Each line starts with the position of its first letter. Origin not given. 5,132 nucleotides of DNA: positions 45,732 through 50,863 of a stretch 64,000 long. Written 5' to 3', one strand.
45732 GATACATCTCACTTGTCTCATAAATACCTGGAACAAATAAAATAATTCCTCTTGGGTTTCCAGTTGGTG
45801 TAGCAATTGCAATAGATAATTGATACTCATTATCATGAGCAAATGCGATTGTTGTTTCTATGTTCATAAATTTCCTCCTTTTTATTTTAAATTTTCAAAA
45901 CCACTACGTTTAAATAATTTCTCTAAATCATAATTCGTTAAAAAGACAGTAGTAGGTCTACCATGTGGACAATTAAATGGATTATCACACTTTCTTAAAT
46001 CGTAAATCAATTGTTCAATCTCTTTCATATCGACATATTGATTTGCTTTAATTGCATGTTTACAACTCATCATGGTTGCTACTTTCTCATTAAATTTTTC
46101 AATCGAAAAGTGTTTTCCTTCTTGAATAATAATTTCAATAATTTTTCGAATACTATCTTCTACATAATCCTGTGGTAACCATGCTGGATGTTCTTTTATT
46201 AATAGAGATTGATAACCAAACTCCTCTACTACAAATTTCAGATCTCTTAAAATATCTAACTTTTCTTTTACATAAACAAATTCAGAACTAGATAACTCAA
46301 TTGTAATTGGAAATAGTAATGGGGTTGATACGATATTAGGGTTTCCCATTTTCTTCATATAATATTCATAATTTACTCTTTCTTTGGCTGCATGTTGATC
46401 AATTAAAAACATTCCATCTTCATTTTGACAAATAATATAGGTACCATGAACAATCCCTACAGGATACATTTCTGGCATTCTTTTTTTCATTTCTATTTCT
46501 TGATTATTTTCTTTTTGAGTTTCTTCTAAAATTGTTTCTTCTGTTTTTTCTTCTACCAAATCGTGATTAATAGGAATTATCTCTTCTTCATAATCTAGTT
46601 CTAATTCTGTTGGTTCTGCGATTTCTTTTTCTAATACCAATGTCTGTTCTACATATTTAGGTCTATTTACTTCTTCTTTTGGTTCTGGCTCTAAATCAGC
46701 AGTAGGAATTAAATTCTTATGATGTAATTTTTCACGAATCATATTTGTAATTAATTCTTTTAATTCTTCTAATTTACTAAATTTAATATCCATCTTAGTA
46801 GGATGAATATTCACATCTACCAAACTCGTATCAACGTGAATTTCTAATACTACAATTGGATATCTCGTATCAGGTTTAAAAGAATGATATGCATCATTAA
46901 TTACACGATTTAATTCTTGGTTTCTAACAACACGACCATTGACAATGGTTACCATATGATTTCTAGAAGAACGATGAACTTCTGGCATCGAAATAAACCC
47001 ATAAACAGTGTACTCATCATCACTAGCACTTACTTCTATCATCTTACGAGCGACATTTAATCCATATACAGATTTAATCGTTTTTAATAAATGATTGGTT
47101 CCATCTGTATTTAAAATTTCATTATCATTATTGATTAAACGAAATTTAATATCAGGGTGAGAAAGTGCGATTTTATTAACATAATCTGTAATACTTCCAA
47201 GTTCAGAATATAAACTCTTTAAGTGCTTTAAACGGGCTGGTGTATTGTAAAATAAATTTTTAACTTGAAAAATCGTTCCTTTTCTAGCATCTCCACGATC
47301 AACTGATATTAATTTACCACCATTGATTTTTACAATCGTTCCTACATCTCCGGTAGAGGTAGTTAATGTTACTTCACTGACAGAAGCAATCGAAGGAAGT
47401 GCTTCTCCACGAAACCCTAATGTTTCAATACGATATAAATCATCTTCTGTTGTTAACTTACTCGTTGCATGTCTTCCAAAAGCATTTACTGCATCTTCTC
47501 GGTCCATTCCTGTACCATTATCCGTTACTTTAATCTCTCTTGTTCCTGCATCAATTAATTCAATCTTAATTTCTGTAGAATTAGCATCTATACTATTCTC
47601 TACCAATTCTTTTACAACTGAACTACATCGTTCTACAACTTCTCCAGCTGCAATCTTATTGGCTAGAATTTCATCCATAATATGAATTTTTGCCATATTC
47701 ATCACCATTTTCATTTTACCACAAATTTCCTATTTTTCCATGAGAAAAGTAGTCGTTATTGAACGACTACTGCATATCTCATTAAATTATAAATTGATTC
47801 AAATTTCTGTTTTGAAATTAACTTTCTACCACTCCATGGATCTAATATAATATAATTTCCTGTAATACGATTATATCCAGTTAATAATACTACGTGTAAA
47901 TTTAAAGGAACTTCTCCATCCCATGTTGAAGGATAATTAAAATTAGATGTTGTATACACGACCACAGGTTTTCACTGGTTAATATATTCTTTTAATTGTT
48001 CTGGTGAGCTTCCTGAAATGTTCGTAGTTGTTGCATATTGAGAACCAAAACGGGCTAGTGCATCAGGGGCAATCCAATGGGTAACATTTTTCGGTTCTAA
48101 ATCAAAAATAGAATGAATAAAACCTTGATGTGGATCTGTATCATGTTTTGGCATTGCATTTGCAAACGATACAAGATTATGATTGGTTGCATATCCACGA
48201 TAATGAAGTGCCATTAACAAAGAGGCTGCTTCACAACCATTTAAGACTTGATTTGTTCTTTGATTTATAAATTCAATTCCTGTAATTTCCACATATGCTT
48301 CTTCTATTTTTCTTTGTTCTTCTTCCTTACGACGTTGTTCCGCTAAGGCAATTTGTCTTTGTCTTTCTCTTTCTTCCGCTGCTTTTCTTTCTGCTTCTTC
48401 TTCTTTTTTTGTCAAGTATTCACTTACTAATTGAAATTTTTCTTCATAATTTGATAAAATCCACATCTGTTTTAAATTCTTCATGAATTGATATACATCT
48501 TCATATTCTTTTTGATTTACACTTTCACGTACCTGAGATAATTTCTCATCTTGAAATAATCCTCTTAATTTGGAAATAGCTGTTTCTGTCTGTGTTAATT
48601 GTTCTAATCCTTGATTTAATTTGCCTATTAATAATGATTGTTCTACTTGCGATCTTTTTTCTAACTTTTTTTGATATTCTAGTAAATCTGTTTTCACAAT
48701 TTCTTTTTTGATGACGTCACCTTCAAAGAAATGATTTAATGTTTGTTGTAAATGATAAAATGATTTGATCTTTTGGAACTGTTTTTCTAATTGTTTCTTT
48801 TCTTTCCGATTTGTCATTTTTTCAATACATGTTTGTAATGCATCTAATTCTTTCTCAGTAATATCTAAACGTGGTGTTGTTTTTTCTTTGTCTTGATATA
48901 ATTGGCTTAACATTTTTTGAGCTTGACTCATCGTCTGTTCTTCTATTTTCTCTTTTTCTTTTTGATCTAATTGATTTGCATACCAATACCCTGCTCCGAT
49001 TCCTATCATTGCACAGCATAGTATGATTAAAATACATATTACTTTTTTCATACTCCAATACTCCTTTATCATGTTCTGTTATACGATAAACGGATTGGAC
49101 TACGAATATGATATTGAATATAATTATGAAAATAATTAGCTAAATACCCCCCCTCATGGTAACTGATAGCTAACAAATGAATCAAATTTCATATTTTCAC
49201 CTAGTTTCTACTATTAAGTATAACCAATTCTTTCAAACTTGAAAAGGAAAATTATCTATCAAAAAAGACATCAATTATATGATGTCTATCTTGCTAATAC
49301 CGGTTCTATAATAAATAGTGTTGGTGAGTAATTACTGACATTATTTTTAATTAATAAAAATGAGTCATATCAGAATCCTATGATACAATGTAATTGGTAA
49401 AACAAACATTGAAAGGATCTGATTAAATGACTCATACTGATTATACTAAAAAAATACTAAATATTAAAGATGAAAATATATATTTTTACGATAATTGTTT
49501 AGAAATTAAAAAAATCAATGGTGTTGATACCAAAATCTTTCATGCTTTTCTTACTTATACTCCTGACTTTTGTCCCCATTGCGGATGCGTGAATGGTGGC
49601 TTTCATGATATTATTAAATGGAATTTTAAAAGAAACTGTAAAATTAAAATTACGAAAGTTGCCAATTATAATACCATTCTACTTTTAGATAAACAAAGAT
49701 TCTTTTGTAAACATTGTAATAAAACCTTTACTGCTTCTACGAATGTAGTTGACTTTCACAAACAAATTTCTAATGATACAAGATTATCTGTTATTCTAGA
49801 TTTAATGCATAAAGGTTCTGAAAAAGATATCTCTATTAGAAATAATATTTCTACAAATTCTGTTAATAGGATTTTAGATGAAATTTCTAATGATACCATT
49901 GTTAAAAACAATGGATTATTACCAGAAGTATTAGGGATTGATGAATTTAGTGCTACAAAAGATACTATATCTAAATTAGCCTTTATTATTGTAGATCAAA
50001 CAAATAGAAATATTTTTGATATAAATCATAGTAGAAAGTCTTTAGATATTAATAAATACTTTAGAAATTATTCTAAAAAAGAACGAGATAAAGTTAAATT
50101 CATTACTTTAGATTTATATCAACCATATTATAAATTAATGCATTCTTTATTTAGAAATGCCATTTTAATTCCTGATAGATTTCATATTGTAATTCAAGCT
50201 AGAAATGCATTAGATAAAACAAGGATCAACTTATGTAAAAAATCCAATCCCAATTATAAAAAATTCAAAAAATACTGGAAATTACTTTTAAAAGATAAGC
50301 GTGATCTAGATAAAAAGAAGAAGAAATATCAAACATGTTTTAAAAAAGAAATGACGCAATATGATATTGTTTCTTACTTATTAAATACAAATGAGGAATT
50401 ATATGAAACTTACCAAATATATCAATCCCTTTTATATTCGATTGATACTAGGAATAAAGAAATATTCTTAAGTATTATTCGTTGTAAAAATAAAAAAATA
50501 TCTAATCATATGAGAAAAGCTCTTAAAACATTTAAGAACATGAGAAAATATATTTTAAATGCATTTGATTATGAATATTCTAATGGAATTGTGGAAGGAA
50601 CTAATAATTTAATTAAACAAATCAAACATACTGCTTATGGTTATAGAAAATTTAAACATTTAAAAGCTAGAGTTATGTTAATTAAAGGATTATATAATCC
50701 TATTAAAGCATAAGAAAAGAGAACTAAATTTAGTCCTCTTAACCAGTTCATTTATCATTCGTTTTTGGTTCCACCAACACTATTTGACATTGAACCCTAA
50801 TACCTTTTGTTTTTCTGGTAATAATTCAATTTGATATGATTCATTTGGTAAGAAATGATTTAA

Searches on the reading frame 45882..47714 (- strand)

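Call 10: search_protein_families(library=pfam, proteins=[window:45882-47714:-], max_evalue=0.01)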
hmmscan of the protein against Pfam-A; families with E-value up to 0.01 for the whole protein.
window:45882-47714:- (610 aa): 4 families
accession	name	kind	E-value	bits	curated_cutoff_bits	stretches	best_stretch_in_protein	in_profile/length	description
PF08676.16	MutL_C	-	7.2e-40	136.4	25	1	419-560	1-141/142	MutL C terminal dimerisation domain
PF01119.25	DNA_mis_repair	-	2e-35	121.4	26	1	213-330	1-118/119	DNA mismatch repair protein, C-terminal domain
PF13589.12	HATPase_c_3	-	3.3e-14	53.5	25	1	31-132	4-105/137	Histidine kinase-, DNA gyrase B-, and HSP90-like ATPase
PF02518.31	HATPase_c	-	2.5e-08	34.8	26.4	1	28-88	4-64/111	Histidine kinase-, DNA gyrase B-, and HSP90-like ATPase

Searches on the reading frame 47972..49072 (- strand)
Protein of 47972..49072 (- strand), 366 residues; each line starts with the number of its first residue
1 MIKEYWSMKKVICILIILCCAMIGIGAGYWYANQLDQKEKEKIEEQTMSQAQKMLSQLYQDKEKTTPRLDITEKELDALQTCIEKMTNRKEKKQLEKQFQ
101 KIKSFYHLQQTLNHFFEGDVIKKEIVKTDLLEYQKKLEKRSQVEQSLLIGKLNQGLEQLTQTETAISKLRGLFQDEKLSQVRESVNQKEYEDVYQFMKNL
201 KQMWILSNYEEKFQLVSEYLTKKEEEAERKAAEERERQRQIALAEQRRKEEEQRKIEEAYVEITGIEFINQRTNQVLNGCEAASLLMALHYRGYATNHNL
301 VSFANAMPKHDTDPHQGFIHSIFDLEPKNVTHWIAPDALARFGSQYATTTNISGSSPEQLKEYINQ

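Call 10: search_protein_families(library=pfam, proteins=[window:47972-49072:-], max_evalue=0.01)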
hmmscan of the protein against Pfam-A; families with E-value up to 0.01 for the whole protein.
window:47972-49072:- (366 aa): 4 families
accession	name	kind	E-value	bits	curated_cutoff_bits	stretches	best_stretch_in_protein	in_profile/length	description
PF13529.12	Peptidase_C39_2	-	2e-09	38.6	24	1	267-365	4-97/143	Peptidase_C39 like family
PF18449.8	Endotoxin_C2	-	5.9e-08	33.6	30.7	1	47-101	2-56/63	Pesticidal crystal protein Cry1Aa, domain IV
PF18041.7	MapZ_EC1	-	7.2e-07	30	33.1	1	37-127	7-97/129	MapZ extracellular domain 1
PF00439.30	Bromodomain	-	0.0078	16.6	21.7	0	178-205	39-66/84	Bromodomain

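Call 36: find_homologous_proteins(query=window:47972-49072:-, max_evalue=1e-20)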
Query window:47972-49072:- (366 aa): 45 proteins with E <= 1e-20 among 4682 candidates.
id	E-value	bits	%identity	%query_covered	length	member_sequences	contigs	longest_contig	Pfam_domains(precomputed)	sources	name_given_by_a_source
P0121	1.3e-216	736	98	94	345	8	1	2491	PF18449.8,PF13529.14,PF18041.7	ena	-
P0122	4.5e-210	715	98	93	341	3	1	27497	PF18449.8,PF13529.14,PF18041.7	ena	-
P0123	1.4e-198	677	88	96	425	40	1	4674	PF18449.8,PF13529.14,PF18041.7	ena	-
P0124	2.0e-195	667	85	98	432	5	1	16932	PF18449.8,PF13529.14,PF18041.7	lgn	-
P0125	1.3e-192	657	82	98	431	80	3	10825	PF13529.14,PF18041.7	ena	-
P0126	3.8e-143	495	64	98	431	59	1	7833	PF18449.8,PF13529.14,PF18041.7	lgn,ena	-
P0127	4.9e-105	369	49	93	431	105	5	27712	PF13529.14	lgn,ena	-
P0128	1.6e-104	368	51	98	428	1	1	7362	PF18449.8,PF13529.14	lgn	-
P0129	7.5e-81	290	93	30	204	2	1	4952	PF13529.14,PF18041.7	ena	-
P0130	1.9e-79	285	59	66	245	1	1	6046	PF18449.8,PF18041.7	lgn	-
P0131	3.2e-76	275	42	98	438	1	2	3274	PF13529.14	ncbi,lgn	ncbi:MAG: C39 family peptidase [Bacilli bacterium]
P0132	1.9e-75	272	43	88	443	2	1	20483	PF18449.8,PF13529.14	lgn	-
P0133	1.4e-74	269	44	87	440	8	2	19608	PF18449.8,PF13529.14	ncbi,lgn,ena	-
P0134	6.1e-67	244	37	89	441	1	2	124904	PF13529.14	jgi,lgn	jgi:uncharacterized protein YvpB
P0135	5.9e-62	228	38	88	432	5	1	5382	PF18449.8,PF13529.14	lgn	-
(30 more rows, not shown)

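Call 37: find_encoding_contigs(protein=P0125, flank=1500, max_places=3)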
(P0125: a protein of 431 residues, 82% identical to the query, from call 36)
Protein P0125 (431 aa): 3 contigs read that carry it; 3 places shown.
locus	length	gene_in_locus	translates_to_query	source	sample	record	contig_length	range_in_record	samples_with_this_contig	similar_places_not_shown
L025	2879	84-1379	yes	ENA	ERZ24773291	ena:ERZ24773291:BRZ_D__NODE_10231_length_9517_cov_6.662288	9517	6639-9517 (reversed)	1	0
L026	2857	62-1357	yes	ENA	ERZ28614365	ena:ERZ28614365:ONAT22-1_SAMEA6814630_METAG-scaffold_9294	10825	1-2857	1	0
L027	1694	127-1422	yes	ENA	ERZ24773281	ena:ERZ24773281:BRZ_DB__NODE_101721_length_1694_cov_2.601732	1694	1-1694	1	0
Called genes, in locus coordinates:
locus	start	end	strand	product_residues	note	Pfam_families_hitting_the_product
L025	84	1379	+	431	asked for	PF18041:MapZ_EC1 (weak), PF13529:Peptidase_C39_2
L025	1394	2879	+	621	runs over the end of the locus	PF02518:HATPase_c, PF13589:HATPase_c_3, PF01119:DNA_mis_repair, PF08676:MutL_C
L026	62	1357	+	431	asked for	PF18041:MapZ_EC1 (weak), PF13529:Peptidase_C39_2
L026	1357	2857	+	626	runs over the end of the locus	PF02518:HATPase_c, PF13589:HATPase_c_3, PF01119:DNA_mis_repair, PF08676:MutL_C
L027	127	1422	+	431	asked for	PF18041:MapZ_EC1 (weak), PF13529:Peptidase_C39_2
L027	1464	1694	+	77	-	?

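Call 38: find_encoding_contigs(protein=P0126, flank=1500, max_places=3)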
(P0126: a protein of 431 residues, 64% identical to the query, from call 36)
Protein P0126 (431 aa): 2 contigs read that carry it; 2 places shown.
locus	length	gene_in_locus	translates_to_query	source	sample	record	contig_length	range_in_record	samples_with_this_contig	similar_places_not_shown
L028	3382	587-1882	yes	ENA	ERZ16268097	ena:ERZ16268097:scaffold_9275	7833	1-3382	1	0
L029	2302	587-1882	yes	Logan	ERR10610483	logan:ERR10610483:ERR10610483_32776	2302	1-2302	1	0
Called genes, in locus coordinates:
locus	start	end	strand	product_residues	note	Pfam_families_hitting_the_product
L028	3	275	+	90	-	?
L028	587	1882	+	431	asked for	PF18041:MapZ_EC1, PF18449:Endotoxin_C2 (weak), PF13529:Peptidase_C39_2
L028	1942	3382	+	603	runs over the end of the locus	PF02518:HATPase_c, PF13589:HATPase_c_3, PF01119:DNA_mis_repair, PF08676:MutL_C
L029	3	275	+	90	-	?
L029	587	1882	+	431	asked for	PF18041:MapZ_EC1, PF18449:Endotoxin_C2 (weak), PF13529:Peptidase_C39_2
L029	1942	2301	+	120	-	?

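Call 39: find_encoding_contigs(protein=P0127, flank=1500, max_places=3)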
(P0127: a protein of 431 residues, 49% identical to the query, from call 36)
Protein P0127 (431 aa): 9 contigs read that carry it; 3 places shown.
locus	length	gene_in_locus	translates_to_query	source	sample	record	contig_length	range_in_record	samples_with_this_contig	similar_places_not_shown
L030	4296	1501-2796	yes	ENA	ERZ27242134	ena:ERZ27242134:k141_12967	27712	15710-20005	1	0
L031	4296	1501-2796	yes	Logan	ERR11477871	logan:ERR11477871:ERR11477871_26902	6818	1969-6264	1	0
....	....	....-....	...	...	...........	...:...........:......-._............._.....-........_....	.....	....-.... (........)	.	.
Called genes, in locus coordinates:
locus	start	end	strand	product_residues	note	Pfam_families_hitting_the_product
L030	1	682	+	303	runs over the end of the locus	PF00149:Metallophos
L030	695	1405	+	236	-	-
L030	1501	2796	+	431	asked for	PF13529:Peptidase_C39_2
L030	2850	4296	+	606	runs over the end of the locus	PF02518:HATPase_c, PF13589:HATPase_c_3, PF01119:DNA_mis_repair, PF08676:MutL_C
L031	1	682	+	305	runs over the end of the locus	PF00149:Metallophos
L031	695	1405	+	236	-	-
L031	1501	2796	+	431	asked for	PF13529:Peptidase_C39_2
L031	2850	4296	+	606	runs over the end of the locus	PF02518:HATPase_c, PF13589:HATPase_c_3, PF01119:DNA_mis_repair, PF08676:MutL_C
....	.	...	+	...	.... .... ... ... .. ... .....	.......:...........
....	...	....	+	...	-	-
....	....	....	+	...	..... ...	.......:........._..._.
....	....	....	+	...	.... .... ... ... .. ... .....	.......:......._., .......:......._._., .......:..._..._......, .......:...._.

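Call 41: find_encoding_contigs(protein=P0124, flank=1200, max_places=3)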
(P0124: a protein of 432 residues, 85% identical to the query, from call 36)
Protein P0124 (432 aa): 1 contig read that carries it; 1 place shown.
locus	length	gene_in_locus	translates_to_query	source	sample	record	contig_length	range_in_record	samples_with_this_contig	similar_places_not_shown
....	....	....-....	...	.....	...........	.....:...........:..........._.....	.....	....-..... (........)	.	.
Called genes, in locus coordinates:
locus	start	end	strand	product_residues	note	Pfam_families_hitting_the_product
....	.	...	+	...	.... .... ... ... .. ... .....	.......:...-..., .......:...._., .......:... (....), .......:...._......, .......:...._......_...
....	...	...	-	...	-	-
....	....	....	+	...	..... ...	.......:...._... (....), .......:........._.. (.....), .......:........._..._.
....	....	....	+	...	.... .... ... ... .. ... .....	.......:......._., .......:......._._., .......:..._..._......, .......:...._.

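Call 42: find_encoding_contigs(protein=P0128, flank=1200, max_places=3)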
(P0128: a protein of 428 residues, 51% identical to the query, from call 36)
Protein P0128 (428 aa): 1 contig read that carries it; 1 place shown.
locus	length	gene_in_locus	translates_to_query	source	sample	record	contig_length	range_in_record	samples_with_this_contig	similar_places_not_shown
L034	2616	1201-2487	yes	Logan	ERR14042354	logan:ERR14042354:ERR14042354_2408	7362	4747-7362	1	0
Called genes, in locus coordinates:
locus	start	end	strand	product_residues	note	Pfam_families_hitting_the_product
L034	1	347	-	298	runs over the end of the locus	-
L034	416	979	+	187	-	-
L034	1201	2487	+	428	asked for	PF18449:Endotoxin_C2 (faint), PF13529:Peptidase_C39_2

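Call 43: find_encoding_contigs(protein=P0123, flank=1200, max_places=3)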
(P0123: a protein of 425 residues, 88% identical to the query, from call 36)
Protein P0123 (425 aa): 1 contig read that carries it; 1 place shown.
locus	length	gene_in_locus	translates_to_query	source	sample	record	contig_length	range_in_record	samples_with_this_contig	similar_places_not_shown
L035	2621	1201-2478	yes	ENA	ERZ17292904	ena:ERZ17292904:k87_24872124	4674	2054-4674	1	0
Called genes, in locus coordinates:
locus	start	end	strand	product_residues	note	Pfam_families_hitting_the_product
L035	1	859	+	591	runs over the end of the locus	PF01541:GIY-YIG, PF27096:UvrC_M, PF02151:UVR (weak), PF22920:UvrC_RNaseH, PF08459:UvrC_RNaseH_dom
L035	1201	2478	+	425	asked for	PF18041:MapZ_EC1 (weak), PF18449:Endotoxin_C2 (faint), PF13529:Peptidase_C39_2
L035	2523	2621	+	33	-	?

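Call 58: search_protein_families(library=ncbifam, proteins=[window:47972-49072:-], max_evalue=0.1)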
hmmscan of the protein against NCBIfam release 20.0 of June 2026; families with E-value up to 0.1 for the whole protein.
window:47972-49072:- (366 aa): 0 families

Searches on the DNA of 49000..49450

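Call 9: search_rna_families(source=window, start=49000, end=49450, threshold=evalue, max_evalue=10)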
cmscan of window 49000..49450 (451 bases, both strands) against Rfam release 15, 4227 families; matches with E-value up to 10: 5.
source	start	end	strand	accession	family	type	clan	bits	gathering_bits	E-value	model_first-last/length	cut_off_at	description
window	49039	49113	-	RF03759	MIR8703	Gene; miRNA;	-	23.2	94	0.17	1-83/83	no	MIR8703 microRNA precursor family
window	49356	49439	-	RF04204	mir-3473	Gene; miRNA;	-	18.5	71.8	0.35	1-78/78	no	mir-3473 microRNA precursor family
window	49125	49186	+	RF00089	SNORD31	Gene; snRNA; snoRNA; CD-box;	CL00053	15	40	1.7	1-69/69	no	Small nucleolar RNA SNORD31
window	49403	49450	+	RF01867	CC2171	Gene; sRNA;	-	14.8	75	0.64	1-48/159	3'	caulobacter sRNA CC2171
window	49063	49118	+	RF00248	mir-148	Gene; miRNA;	-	14.6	53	3.7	1-74/74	no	mir-148/mir-152 microRNA precursor family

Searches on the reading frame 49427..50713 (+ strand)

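Call 10: search_protein_families(library=pfam, proteins=[window:49427-50713:+], max_evalue=0.01)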
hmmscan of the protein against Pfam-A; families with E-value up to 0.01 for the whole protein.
window:49427-50713:+ (428 aa): 2 families
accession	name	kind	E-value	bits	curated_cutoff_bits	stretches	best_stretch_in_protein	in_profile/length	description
PF01610.23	DDE_Tnp_ISL3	-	1.8e-50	172.5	23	1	169-416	1-240/240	Transposase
PF14690.11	Zn_ribbon_ISL3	-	1.6e-06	28.9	25.5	1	46-97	2-47/47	zinc-finger of transposase IS204/IS1001/IS1096/IS1165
